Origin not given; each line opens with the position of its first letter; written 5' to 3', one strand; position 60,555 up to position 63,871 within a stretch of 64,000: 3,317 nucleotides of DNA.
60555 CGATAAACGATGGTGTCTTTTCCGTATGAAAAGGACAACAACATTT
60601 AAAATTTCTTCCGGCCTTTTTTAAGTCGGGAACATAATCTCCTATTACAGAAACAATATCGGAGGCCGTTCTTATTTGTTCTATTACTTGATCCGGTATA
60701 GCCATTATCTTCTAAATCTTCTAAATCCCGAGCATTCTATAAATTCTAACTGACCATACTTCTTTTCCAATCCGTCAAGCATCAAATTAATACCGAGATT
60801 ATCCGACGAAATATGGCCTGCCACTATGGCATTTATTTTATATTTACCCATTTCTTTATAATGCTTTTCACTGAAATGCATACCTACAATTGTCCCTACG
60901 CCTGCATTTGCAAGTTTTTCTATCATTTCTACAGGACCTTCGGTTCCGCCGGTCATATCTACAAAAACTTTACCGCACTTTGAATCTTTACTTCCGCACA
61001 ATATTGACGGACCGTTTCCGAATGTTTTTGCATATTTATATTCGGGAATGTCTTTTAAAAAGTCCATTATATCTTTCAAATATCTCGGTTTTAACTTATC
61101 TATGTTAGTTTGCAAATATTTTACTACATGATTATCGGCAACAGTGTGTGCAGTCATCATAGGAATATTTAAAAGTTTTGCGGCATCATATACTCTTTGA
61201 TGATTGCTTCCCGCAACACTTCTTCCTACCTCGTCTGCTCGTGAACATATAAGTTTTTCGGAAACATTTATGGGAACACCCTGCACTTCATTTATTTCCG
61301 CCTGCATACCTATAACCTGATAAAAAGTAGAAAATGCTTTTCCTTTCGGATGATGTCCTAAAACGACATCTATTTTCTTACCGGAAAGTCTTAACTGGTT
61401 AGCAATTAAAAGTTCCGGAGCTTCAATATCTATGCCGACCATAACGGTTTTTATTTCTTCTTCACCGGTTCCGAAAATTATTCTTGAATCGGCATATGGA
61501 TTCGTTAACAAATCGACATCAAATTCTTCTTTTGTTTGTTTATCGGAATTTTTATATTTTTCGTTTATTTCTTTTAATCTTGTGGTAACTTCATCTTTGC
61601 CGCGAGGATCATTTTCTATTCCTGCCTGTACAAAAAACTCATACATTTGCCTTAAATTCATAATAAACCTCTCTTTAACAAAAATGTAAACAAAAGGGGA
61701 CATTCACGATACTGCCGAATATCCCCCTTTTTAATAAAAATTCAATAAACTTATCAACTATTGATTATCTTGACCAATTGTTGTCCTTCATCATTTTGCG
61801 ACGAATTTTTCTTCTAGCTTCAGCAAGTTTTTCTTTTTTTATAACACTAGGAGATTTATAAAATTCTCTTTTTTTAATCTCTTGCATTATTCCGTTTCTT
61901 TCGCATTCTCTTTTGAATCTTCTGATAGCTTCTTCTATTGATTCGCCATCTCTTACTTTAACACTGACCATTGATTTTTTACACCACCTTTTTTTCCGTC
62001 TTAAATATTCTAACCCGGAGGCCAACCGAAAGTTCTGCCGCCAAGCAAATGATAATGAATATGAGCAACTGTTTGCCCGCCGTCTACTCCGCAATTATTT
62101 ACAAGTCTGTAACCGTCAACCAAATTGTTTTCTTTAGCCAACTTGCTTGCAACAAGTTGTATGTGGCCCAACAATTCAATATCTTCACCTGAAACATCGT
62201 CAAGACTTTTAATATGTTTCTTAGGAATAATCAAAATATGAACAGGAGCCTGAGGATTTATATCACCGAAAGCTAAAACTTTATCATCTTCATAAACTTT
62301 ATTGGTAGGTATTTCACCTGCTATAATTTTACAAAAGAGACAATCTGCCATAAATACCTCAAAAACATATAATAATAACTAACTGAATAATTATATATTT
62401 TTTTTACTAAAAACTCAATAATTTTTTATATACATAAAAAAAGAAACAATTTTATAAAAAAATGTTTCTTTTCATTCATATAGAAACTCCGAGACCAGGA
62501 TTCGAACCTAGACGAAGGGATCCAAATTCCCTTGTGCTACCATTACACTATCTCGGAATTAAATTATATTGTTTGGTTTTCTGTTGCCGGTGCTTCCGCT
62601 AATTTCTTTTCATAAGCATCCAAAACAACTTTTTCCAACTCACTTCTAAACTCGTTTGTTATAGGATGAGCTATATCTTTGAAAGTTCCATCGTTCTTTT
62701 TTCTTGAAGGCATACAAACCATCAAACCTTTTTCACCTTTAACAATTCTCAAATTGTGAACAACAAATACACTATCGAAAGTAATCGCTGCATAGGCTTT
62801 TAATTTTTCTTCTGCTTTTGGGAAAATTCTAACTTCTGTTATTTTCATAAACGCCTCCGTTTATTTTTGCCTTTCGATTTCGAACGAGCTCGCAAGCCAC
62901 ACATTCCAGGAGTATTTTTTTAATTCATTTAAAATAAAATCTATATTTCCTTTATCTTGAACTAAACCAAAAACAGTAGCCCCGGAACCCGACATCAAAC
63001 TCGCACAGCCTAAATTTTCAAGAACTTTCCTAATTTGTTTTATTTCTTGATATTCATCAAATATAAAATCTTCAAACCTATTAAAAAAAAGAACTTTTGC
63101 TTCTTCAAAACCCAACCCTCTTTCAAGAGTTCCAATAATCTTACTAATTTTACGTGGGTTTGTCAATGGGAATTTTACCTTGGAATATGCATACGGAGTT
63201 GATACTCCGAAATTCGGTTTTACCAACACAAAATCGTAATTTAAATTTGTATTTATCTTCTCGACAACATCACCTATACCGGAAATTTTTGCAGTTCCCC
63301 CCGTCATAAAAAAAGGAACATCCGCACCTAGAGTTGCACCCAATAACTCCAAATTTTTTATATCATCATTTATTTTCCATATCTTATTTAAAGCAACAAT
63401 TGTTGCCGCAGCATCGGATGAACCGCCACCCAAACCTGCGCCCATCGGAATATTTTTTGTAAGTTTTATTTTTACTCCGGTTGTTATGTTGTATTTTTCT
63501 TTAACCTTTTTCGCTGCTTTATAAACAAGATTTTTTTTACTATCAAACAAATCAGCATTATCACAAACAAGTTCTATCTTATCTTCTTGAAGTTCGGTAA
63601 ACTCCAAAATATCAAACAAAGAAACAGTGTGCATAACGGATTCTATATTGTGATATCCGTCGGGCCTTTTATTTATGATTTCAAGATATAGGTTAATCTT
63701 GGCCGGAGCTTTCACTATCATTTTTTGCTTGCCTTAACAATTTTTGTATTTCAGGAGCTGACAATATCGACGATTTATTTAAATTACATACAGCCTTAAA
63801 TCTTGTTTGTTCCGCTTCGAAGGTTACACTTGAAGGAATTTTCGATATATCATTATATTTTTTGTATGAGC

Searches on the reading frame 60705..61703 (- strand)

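Call 56: search_protein_families(library=pfam, proteins=[window:60705-61703:-], max_evalue=0.001)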
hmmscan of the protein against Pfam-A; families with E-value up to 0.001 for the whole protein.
window:60705-61703:- (332 aa): 1 family
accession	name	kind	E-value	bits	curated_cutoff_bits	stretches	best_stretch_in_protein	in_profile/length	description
PF01784.24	DUF34_NIF3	-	2.4e-05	24.5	23.4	0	175-321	88-247/256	Duf34/NIF3 (NGG1p interacting factor 3)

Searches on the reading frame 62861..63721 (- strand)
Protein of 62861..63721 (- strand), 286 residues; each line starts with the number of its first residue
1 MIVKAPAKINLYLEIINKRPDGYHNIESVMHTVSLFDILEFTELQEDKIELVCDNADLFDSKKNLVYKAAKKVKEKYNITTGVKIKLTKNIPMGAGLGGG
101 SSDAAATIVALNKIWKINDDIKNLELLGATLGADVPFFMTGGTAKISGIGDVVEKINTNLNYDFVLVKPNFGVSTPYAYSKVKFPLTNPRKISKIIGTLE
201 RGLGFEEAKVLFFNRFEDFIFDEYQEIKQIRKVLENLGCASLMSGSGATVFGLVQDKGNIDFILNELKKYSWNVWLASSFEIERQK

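Call 56: search_protein_families(library=pfam, proteins=[window:62861-63721:-], max_evalue=0.001)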
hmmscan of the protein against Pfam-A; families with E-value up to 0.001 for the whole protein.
window:62861-63721:- (286 aa): 3 families
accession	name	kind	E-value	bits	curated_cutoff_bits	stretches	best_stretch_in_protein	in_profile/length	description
PF00288.32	GHMP_kinases_N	-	6e-20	71.7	22.3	1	64-142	1-87/87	GHMP kinases N terminal domain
PF08544.19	GHMP_kinases_C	-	6e-10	39.8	21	1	216-269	25-81/85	GHMP kinases C terminal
PF22700.2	MVD-like_N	-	2.8e-05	24.3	27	1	44-125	45-125/157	Diphosphomevalonate decarboxylase-like N-terminal domain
